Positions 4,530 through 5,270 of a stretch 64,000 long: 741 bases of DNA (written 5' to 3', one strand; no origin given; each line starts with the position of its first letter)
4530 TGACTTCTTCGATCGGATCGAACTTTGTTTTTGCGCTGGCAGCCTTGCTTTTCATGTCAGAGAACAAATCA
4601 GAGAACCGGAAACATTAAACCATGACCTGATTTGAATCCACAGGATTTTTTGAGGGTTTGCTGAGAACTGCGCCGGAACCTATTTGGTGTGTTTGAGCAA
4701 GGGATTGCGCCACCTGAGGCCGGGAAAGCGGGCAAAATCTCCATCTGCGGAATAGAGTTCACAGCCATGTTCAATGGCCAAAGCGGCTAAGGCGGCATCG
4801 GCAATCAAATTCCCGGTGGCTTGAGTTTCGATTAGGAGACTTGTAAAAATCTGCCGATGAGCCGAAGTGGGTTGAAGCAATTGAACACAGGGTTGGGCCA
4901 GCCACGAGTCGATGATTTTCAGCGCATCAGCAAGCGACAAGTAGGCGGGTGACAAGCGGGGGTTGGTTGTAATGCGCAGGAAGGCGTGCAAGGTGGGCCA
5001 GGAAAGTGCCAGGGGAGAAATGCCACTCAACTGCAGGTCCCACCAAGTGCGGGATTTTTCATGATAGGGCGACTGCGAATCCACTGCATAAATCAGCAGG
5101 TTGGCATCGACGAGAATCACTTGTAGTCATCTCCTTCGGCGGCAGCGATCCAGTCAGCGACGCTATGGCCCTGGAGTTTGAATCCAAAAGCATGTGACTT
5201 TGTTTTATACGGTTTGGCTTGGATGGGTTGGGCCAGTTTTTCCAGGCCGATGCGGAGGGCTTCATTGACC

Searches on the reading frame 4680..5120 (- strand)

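Call 14: search_protein_families(library=pfam, proteins=[window:4680-5120:-], max_evalue=0.01)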
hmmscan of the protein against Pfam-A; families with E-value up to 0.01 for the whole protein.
window:4680-5120:- (146 aa): 1 family
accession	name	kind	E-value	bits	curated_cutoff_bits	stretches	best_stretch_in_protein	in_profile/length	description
PF01850.27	PIN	-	7.7e-12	46.3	23.6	1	2-133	1-118/120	PIN domain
